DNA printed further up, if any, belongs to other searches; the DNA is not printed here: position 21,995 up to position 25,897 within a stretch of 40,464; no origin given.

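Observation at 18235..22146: treS is translationally chained to three exported proteins resembling a lipoprotein cohesin scaffold, an unknown secreted protein and a dockerin protein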

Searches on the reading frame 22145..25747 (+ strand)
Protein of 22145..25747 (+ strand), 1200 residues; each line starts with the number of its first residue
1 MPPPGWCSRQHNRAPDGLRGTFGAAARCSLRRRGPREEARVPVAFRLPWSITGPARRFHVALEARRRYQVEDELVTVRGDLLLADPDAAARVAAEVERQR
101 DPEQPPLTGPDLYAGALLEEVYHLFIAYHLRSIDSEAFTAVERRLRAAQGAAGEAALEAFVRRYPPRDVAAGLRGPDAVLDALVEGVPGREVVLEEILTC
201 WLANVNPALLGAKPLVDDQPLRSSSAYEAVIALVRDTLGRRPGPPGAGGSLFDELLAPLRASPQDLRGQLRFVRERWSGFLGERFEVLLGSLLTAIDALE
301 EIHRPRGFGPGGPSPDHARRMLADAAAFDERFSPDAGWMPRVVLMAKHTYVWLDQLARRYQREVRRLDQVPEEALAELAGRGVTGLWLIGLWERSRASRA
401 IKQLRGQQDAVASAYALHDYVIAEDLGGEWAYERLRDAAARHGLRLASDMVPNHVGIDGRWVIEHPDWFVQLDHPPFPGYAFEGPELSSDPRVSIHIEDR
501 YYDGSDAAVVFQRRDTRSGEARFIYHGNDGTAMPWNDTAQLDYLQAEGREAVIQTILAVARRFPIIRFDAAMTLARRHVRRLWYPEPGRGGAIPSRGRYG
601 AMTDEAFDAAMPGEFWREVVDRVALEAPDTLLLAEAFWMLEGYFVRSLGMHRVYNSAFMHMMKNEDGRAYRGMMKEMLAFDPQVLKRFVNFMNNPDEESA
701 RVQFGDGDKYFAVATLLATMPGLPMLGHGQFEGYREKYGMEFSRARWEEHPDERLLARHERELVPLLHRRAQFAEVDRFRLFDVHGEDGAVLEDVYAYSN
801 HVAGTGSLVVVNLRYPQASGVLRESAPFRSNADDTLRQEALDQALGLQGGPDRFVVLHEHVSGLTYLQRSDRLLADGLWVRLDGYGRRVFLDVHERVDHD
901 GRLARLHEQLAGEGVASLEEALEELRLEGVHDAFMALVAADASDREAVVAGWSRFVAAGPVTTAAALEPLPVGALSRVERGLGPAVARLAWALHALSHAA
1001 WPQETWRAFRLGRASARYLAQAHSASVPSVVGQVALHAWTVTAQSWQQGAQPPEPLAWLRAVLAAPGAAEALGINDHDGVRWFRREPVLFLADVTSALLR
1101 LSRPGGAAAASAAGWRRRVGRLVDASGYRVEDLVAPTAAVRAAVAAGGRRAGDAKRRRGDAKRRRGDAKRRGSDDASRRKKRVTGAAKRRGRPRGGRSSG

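Call 4: search_protein_families(library=pfam, proteins=[window:22145-25747:+], max_evalue=1)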
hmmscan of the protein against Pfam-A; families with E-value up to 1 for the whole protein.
window:22145-25747:+ (1200 aa): 1 family
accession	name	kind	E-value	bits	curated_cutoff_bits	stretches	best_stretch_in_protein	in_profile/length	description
PF00128.31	Alpha-amylase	-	0.00031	20.6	22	1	382-465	32-102/446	Alpha amylase, catalytic domain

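Call 7: search_protein_families(library=ncbifam, proteins=[window:22145-25747:+], max_evalue=1)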
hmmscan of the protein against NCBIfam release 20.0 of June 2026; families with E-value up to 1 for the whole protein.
window:22145-25747:+ (1200 aa): 6 families
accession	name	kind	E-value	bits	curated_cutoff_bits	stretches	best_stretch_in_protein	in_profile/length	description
NF041321.1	Alpha-amyl_MalA_Halo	equivalog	8.6e-13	47.5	875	2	610-814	429-625/666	alpha-amylase MalA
TIGR02401.1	trehalose_TreY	equivalog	1.5e-05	23.4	498.65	1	421-458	56-93/838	malto-oligosyltrehalose synthase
NF011084.0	PRK14511.1-1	equivalog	0.0072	15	1021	1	414-458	49-94/728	malto-oligosyltrehalose synthase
TIGR02402.1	trehalose_TreZ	equivalog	0.012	13.9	538.8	1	420-474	151-205/545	malto-oligosyltrehalose trehalohydrolase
NF008051.0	PRK10785.1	equivalog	0.022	12.9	568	1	415-464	210-260/607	maltodextrin glucosidase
NF011087.0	PRK14511.1-5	equivalog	0.093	10.4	1556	1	418-460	63-106/996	malto-oligosyltrehalose synthase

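Call 66: search_solved_structures(query=window:22265-25747:+, max_evalue=0.01, show_alignments=0)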
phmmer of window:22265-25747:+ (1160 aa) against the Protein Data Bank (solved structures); distinct sequences matched with E-value up to 0.01: 9.
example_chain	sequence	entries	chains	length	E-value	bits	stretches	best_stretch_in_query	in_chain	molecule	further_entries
4gkl_A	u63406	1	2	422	0.0001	23.5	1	314-432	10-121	Alpha-amylase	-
3dhu_A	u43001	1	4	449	0.0063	17.6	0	369-430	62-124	Alpha-amylase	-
9dcq_A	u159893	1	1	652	0.0076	17.3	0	374-429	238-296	Alpha amylase, catalytic domain protein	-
1eha_A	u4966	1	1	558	0.0086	17.1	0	377-451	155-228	GLYCOSYLTREHALOSE TREHALOHYDROLASE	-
3vgg_A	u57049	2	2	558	0.0086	17.1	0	377-451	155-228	Malto-oligosyltrehalose trehalohydrolase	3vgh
1eh9_A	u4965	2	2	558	0.0086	17.1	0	377-451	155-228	GLYCOSYLTREHALOSE TREHALOHYDROLASE | Malto-oligosyltrehalose trehalohydrolase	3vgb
3vge_A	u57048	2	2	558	0.0086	17.1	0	377-451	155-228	Malto-oligosyltrehalose trehalohydrolase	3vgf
3vgd_A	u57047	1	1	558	0.0087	17.1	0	377-451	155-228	Malto-oligosyltrehalose trehalohydrolase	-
4aef_A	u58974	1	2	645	0.0098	16.9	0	570-717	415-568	NEOPULLULANASE (ALPHA-AMYLASE II)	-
